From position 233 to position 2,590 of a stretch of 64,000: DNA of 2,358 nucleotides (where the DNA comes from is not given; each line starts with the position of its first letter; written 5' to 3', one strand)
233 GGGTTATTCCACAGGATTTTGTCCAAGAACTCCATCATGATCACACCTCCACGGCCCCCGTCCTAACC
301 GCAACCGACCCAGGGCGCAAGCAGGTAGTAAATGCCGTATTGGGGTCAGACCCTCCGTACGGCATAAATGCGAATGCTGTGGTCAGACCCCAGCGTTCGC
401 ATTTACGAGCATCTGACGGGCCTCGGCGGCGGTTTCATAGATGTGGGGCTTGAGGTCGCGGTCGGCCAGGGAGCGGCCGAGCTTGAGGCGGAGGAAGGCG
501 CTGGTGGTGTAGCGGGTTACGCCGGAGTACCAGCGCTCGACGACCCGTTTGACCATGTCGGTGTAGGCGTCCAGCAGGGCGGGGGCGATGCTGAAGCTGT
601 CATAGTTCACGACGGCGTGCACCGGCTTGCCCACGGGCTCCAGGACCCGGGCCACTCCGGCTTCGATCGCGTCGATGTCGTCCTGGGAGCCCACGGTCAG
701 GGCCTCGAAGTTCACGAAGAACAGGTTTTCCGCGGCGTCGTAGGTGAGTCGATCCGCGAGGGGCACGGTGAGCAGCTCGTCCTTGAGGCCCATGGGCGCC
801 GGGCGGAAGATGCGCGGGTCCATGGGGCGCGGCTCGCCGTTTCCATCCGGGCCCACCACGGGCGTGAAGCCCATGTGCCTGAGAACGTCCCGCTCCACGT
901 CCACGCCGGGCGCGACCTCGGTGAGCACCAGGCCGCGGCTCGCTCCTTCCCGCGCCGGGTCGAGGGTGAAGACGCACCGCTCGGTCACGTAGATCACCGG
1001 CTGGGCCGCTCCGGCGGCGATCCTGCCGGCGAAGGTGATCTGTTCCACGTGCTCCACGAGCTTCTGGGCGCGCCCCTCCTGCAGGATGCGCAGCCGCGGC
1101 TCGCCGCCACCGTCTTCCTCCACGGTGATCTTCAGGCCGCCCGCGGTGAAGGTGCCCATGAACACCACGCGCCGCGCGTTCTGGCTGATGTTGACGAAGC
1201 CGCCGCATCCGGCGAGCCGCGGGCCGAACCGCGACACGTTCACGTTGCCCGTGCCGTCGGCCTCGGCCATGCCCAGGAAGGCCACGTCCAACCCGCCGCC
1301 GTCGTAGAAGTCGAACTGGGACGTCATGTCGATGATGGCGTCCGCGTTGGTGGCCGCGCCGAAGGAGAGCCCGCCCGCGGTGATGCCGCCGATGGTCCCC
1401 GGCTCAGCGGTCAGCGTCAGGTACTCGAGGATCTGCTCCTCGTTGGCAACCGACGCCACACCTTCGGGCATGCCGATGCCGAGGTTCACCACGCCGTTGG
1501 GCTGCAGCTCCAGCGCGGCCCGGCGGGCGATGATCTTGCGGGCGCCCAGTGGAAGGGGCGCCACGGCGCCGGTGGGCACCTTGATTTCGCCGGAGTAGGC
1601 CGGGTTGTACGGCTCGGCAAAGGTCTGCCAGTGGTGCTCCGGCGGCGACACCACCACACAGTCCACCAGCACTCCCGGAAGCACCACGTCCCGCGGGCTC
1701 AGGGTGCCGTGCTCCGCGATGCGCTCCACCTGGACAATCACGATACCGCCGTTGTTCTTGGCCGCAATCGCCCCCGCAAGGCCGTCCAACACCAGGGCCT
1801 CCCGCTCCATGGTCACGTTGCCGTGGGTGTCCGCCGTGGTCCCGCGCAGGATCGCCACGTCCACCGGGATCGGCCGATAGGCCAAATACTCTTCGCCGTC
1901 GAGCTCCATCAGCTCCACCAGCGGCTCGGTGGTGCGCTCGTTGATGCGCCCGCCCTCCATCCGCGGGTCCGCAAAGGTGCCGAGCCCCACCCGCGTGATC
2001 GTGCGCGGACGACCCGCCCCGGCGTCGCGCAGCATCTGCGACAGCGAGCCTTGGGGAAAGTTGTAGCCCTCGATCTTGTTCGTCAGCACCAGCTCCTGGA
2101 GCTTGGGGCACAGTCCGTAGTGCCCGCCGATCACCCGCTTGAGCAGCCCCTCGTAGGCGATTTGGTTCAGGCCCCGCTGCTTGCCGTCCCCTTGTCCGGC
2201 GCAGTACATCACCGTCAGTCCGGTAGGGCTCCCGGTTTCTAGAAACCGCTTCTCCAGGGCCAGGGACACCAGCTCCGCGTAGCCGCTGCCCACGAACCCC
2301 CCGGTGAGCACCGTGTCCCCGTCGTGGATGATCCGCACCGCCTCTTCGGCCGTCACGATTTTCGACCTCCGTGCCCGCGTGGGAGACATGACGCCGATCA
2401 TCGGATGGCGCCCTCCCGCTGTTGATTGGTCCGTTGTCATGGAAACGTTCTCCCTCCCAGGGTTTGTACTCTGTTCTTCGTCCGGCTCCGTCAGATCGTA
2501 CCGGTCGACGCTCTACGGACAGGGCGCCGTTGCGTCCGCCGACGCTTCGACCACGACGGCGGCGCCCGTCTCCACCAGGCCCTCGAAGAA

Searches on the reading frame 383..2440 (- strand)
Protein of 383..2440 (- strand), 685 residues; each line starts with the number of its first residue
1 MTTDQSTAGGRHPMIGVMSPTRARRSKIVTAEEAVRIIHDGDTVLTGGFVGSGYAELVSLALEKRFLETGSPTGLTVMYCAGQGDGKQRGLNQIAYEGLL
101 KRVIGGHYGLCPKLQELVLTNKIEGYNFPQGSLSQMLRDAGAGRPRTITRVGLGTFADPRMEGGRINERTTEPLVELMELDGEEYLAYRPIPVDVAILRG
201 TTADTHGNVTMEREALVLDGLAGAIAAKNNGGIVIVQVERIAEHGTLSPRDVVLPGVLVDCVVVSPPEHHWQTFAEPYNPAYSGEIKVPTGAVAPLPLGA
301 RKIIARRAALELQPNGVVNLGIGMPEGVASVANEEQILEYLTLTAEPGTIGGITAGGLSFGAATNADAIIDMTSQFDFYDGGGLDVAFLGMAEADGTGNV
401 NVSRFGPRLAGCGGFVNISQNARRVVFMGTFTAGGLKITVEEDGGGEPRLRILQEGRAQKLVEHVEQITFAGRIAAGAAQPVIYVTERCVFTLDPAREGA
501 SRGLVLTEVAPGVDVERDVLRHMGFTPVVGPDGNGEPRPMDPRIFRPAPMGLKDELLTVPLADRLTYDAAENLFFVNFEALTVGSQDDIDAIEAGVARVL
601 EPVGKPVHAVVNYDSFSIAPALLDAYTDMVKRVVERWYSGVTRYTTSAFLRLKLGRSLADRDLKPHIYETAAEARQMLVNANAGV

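Call 83: search_protein_families(library=pfam, proteins=[window:383-2440:-], max_evalue=0.000001)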
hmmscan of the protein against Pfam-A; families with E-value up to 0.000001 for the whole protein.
window:383-2440:- (685 aa): 1 family
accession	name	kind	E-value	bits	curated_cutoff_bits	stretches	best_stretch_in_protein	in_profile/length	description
PF01144.29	CoA_trans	-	5e-32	111.5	23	1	30-264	3-216/217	Coenzyme A transferase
